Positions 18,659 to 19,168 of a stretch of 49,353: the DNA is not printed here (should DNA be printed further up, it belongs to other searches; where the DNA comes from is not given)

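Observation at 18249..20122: ECF sigma factor coupled to a membrane-anchored protein that ends in a T9SS type-B sorting signal: candidate secretion-coupled anti-sigma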

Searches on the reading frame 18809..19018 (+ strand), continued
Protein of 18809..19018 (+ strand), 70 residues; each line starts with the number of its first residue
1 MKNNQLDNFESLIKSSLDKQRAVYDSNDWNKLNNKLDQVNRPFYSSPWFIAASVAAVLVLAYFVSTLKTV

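Call 89: search_protein_families(library=pfam, proteins=[L083:7896-8540:+, L083:6001-7896:+, L083:365-4456:-], max_evalue=0.01)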
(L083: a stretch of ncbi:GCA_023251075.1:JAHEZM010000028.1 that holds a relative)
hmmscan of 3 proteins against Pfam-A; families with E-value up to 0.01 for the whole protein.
L083:7896-8540:+ (214 aa): 1 family
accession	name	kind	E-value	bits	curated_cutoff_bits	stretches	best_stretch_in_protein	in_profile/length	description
PF13585.12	CHU_C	-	3.2e-07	30.8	27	1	129-202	3-76/86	CHU_C Type IX secretion signal domain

L083:6001-7896:+ (631 aa): 1 family
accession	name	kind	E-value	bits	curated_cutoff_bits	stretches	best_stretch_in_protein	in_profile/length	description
PF11751.14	PorP_SprF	-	1.9e-19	70.7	22.3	1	347-591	15-248/273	Type IX secretion system membrane protein PorP/SprF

L083:365-4456:- (1363 aa): 1 family
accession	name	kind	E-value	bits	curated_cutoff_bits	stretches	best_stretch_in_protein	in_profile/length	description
PF13585.12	CHU_C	-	1.2e-14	54.6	27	1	1272-1345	3-74/86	CHU_C Type IX secretion signal domain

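Call 90: find_encoding_contigs(protein=P0179, flank=4000, max_places=2)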
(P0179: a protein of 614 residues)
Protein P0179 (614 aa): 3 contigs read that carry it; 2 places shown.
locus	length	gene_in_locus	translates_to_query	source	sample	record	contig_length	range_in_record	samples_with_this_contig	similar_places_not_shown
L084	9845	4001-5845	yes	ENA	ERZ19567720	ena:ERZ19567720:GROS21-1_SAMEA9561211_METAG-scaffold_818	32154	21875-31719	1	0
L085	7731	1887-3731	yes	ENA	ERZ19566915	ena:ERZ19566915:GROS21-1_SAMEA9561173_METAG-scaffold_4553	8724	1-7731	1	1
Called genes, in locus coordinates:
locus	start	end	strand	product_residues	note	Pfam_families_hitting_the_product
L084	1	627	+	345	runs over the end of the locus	PF04443:LuxE (faint)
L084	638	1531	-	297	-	PF00561:Abhydrolase_1, PF12146:Hydrolase_4, PF12697:Abhydrolase_6 (weak)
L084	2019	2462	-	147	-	PF00293:NUDIX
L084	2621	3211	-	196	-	PF05430:Methyltransf_30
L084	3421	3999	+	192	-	PF07638:Sigma70_ECF, PF04542:Sigma70_r2, PF08281:Sigma70_r4_2, PF04545:Sigma70_r4 (weak)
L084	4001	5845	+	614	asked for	PF11751:PorP_SprF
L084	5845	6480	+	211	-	PF13585:CHU_C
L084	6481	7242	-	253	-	-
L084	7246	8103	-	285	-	PF01841:Transglut_core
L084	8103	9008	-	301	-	PF04168:Alpha-E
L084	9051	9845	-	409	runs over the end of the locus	?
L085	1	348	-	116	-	?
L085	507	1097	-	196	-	PF05430:Methyltransf_30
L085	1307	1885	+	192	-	PF07638:Sigma70_ECF, PF04542:Sigma70_r2, PF08281:Sigma70_r4_2, PF04545:Sigma70_r4 (weak)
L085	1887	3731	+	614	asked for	PF11751:PorP_SprF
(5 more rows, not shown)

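Call 91: find_encoding_contigs(protein=P0159, flank=4000, max_places=2)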
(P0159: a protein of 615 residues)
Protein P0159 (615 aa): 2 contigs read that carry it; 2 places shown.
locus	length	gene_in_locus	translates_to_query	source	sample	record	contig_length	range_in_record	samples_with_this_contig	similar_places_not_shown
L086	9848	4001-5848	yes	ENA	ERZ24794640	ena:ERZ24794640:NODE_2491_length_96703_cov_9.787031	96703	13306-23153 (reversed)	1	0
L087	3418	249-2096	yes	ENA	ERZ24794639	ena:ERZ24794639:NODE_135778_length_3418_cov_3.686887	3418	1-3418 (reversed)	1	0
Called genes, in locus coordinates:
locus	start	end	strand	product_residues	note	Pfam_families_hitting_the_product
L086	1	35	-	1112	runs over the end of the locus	PF05140:ResB, PF01578:Cytochrom_C_asm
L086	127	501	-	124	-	PF00072:Response_reg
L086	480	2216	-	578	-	PF20967:MASE7 (weak), PF00072:Response_reg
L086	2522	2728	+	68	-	PF18962:Por_Secre_tail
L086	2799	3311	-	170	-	PF14902:DUF4494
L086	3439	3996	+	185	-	PF07638:Sigma70_ECF, PF04542:Sigma70_r2, PF08281:Sigma70_r4_2, PF04545:Sigma70_r4 (weak)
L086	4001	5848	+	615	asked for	PF11751:PorP_SprF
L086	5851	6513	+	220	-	PF13585:CHU_C (weak)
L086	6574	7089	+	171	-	PF25589:DUF7935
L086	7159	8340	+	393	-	PF02424:ApbE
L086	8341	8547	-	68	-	-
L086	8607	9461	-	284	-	PF01842:ACT, PF00551:Formyl_trans_N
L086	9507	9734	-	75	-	PF13459:Fer4_15, PF13370:Fer4_13, PF12838:Fer4_7 (weak)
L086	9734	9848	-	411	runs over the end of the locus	PF01136:Peptidase_U32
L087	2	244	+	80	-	?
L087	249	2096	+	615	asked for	PF11751:PorP_SprF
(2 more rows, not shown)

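Call 92: find_encoding_contigs(protein=P0190, flank=4000, max_places=2)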
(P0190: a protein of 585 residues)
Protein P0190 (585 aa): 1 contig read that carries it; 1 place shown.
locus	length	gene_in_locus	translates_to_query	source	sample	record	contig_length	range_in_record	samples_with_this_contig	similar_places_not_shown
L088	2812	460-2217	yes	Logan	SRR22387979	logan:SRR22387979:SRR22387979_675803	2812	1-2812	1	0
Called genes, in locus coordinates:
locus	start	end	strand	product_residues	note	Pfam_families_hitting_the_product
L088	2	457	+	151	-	?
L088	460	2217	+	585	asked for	-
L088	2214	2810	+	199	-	?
